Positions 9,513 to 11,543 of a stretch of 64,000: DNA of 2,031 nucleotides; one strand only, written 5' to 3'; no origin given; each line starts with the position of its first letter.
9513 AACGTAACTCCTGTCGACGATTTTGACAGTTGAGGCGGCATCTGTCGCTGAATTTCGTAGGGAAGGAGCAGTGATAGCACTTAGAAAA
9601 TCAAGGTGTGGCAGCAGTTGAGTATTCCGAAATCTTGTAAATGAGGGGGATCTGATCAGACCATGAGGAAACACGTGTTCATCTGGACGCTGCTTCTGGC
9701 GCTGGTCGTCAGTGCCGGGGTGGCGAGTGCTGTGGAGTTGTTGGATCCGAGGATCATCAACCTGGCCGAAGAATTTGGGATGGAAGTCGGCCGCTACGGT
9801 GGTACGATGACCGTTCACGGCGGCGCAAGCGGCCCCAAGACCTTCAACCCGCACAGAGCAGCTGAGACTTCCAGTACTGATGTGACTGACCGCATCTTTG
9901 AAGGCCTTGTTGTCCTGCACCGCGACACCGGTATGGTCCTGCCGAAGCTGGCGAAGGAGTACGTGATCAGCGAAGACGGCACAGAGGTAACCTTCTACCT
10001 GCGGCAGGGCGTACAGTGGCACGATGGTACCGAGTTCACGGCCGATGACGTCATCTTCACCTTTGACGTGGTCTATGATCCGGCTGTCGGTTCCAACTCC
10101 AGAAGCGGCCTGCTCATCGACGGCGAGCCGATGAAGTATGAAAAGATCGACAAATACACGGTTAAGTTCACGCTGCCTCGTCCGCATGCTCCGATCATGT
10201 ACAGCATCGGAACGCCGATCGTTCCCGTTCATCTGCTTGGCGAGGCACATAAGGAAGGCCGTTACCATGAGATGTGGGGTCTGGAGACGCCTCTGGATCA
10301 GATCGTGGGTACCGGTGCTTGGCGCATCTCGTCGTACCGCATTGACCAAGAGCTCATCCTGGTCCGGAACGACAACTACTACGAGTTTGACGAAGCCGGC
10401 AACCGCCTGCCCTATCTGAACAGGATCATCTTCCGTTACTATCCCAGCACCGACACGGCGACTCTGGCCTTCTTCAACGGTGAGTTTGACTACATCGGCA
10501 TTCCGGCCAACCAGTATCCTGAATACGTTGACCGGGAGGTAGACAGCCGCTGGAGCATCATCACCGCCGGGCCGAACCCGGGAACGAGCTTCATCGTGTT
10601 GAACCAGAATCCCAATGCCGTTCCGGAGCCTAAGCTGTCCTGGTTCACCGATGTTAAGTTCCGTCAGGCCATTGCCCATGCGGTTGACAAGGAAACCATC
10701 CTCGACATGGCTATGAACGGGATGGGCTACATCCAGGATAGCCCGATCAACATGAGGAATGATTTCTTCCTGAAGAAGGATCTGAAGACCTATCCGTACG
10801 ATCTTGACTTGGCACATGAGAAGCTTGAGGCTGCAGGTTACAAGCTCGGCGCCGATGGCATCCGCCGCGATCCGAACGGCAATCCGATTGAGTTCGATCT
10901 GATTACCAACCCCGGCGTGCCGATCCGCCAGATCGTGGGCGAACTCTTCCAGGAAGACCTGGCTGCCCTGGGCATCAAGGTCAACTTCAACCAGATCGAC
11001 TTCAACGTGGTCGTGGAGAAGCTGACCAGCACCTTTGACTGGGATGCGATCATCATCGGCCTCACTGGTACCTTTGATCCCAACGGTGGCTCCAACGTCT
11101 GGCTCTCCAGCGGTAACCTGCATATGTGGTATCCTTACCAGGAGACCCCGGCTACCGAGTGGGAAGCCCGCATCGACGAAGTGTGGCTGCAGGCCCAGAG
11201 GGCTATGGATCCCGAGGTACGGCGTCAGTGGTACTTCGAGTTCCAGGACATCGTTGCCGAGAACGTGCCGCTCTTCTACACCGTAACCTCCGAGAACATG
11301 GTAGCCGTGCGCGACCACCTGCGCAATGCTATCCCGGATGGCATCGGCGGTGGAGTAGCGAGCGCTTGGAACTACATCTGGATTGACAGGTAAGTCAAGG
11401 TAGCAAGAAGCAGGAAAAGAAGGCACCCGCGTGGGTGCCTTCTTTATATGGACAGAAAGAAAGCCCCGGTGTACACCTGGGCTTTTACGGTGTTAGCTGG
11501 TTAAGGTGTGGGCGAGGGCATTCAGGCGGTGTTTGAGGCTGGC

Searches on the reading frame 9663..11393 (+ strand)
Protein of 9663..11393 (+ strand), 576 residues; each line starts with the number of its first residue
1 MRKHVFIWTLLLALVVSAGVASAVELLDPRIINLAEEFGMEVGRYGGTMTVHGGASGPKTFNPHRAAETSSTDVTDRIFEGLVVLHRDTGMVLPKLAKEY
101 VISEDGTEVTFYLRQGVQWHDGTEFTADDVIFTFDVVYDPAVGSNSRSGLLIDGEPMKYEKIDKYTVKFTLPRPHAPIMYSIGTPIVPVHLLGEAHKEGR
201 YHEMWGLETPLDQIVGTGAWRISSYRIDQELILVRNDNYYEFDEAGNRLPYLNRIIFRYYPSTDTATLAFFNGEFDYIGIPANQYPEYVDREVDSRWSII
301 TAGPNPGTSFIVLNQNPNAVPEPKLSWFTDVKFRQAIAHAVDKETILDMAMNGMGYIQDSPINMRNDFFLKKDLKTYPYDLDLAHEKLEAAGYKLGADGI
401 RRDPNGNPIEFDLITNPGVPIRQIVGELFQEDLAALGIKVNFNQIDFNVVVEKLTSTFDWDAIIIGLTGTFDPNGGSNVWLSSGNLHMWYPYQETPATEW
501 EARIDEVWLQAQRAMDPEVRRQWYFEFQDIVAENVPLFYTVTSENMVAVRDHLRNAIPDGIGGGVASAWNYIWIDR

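Call 3: search_protein_families(library=pfam, proteins=[window:9663-11393:+], max_evalue=0.01)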
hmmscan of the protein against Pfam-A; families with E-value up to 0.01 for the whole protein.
window:9663-11393:+ (576 aa): 1 family
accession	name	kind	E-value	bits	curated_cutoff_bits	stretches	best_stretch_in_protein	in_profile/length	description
PF00496.27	SBP_bac_5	-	1.1e-81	275.2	32.4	1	94-485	4-365/368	Bacterial extracellular solute-binding proteins, family 5 Middle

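Call 4: search_protein_families(library=ncbifam, proteins=[window:9663-11393:+], max_evalue=0.01)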
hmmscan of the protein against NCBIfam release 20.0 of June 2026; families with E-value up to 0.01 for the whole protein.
window:9663-11393:+ (576 aa): 12 families
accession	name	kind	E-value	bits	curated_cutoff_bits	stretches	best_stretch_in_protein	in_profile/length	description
TIGR02294.1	nickel_nikA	equivalog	1.4e-47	162.4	393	1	61-513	19-443/501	nickel ABC transporter substrate-binding protein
NF045467.1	Opp4A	equivalog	7.4e-43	146.6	650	1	45-556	33-541/556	oligopeptide ABC transporter substrate-binding protein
NF047575.1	opine_bind_CntA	exception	7.3e-31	107.3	800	1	61-546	50-507/535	staphylopine-dependent metal ABC transporter substrate-binding lipoprotein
NF045468.1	Opp5A_nikA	equivalog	5.9e-29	100.9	600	1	60-555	30-471/488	nickel ABC transporter substrate-binding protein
NF043070.1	DppA_dipep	equivalog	1.9e-27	96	1005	1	51-562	32-525/535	dipeptide ABC transporter periplasmic-binding protein DppA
TIGR04028.1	SBP_KPN_01854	hypoth_equivalog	4.1e-24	85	468.5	1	74-449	26-386/509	TIGR04028 family ABC transporter substrate-binding protein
NF011942.0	PRK15413.1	equivalog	2.6e-22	79.2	594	1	56-548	36-487/512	glutathione ABC transporter substrate-binding protein GsiB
NF011689.0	PRK15109.1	equivalog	1.1e-19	70.5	560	1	59-555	45-522/547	ABC transporter substrate-binding protein SapA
NF011684.0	PRK15104.1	equivalog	6.5e-13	48.2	947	1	49-349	40-331/543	oligopeptide ABC transporter substrate-binding protein OppA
NF007287.0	PRK09755.1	equivalog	1.7e-11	43.7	1098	1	55-145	40-129/535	ABC transporter substrate-binding protein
NF010149.0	PRK13626.1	equivalog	3.5e-05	22.7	476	1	63-135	135-206/552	HTH-type transcriptional regulator SgrR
NF043077.1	MMSYN1_0169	equivalog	0.0043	15.5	650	0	213-271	316-369/896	oligopeptide ABC transporter substrate-binding protein OppA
